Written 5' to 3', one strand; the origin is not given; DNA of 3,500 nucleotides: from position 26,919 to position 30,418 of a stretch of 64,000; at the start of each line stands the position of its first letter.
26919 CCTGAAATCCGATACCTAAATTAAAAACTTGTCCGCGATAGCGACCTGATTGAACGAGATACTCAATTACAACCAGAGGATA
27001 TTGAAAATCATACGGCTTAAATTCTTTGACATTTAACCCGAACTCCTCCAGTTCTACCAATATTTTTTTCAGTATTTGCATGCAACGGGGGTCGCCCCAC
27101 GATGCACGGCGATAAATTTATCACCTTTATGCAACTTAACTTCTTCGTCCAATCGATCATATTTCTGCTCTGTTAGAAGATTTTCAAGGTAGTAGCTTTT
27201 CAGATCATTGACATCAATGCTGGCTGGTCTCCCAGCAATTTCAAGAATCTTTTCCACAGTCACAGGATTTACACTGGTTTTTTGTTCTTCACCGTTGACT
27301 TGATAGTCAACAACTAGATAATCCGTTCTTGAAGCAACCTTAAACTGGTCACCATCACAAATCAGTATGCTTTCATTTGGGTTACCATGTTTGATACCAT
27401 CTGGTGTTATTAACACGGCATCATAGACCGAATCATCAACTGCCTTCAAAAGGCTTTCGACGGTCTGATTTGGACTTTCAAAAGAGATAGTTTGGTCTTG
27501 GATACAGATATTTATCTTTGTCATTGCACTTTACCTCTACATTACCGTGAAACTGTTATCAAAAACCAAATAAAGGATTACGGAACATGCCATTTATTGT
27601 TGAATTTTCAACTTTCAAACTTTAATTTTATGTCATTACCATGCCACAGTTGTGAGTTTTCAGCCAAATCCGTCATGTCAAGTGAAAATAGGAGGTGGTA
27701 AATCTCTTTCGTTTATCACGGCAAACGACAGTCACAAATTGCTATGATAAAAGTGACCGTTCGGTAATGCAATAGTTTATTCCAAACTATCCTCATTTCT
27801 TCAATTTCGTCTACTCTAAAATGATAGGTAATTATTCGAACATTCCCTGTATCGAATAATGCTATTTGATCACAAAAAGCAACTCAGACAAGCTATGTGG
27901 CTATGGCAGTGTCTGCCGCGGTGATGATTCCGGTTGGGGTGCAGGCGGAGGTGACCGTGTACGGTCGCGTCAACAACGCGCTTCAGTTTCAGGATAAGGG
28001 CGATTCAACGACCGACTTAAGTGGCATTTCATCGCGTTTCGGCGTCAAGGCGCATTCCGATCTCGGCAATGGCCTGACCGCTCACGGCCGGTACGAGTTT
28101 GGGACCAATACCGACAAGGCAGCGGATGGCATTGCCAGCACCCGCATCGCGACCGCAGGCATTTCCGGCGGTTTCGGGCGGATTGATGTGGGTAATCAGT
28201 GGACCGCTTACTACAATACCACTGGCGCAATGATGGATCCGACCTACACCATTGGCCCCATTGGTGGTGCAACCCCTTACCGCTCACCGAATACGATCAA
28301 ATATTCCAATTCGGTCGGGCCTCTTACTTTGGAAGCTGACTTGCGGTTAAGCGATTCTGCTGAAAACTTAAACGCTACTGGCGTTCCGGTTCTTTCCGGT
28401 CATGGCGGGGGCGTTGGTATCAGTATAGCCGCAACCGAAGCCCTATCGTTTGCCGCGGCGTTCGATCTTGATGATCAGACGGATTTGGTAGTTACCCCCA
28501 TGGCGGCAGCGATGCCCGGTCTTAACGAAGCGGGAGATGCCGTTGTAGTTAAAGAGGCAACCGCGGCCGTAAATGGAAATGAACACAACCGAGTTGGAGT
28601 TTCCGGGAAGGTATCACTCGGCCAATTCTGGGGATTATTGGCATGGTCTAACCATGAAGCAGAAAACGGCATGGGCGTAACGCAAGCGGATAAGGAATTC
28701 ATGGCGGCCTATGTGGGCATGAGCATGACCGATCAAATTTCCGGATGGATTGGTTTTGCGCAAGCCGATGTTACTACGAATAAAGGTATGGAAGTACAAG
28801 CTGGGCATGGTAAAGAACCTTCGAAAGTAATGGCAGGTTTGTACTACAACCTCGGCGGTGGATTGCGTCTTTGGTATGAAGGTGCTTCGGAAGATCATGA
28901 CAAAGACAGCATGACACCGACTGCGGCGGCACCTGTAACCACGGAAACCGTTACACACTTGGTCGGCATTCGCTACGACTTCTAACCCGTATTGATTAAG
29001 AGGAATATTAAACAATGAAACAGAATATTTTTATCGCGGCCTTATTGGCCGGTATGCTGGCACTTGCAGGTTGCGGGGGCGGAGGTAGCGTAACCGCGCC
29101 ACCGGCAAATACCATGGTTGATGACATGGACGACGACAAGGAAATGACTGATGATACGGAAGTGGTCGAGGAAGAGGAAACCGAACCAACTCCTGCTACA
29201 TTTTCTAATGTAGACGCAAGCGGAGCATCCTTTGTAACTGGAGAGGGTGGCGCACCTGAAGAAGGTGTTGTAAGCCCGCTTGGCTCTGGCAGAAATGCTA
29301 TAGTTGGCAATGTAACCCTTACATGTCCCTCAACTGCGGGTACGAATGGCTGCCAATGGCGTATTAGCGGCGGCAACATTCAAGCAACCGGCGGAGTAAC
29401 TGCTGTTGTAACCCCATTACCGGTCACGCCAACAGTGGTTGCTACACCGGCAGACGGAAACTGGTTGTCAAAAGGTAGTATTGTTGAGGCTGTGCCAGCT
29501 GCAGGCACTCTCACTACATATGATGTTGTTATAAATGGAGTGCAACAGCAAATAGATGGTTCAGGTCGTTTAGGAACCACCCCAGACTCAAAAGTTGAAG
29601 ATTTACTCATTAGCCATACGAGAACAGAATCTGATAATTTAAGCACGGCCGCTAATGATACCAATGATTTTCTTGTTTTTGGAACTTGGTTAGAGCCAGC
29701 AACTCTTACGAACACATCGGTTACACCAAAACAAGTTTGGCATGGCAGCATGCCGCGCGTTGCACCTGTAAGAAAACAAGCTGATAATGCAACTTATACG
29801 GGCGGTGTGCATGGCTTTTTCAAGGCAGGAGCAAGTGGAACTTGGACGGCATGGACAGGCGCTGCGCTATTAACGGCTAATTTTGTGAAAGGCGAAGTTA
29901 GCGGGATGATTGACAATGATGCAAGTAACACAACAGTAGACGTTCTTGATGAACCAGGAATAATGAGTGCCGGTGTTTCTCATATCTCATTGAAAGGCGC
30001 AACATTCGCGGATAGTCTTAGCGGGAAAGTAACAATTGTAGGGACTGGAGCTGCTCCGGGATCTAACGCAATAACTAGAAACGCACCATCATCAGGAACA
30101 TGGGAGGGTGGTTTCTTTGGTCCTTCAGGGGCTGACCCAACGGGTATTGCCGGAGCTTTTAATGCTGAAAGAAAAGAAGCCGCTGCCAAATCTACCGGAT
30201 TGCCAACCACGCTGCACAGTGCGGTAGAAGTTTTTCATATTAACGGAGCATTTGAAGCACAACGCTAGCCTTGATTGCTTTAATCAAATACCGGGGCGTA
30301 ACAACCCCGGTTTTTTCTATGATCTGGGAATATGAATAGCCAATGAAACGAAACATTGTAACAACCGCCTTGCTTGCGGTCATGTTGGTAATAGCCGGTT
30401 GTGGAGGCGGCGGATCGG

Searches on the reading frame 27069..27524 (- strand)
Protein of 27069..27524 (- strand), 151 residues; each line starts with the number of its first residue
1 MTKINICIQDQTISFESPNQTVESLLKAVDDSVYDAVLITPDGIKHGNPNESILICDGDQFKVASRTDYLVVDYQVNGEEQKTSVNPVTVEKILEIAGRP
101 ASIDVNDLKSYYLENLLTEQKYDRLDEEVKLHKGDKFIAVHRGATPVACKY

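Call 27: search_protein_families(library=pfam, proteins=[window:27069-27524:-], max_evalue=0.1)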
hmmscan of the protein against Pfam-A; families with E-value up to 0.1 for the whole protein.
window:27069-27524:- (151 aa): 2 families
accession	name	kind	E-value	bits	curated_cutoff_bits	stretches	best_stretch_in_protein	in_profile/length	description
PF03990.20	DUF348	-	0.012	15.7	24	0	76-98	5-27/41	G5-linked-Ubiquitin-like domain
PF06613.17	KorB_C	-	0.1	13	25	0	63-95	26-58/59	KorB C-terminal beta-barrel domain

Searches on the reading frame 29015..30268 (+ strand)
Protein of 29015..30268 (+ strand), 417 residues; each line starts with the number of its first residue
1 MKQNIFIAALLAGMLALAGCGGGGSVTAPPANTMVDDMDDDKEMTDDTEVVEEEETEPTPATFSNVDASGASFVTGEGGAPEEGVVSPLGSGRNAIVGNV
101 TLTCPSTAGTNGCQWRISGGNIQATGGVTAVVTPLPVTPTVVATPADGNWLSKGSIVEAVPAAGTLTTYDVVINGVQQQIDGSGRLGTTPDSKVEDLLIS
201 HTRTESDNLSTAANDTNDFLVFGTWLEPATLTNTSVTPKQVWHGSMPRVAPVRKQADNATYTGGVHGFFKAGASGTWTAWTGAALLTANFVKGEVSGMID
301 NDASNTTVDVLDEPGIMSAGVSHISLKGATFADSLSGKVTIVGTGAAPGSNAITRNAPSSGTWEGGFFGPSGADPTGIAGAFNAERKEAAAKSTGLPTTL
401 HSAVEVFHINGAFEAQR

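Call 5: search_protein_families(library=pfam, proteins=[window:29015-30268:+], max_evalue=1)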
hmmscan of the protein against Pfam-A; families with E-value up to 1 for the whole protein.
window:29015-30268:+ (417 aa): 1 family
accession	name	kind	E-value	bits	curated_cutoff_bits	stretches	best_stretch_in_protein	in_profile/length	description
PF19167.5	DUF5849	-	0.013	15.7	26.9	1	101-167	96-162/200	Family of unknown function (DUF5849)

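Call 6: search_protein_families(library=ncbifam, proteins=[window:29015-30268:+], max_evalue=1)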
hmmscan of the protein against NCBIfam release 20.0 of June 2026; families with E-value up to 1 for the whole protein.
window:29015-30268:+ (417 aa): 2 families
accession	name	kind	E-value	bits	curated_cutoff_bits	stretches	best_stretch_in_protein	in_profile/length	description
NF041636.1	slam_lipo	equivalog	6.9e-06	26.4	80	1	216-384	9-143/154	Slam-dependent surface lipoprotein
NF047847.2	SS_mature_LptM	equivalog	0.011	15.9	27.7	1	1-21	1-21/31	LPS translocon maturation chaperone LptM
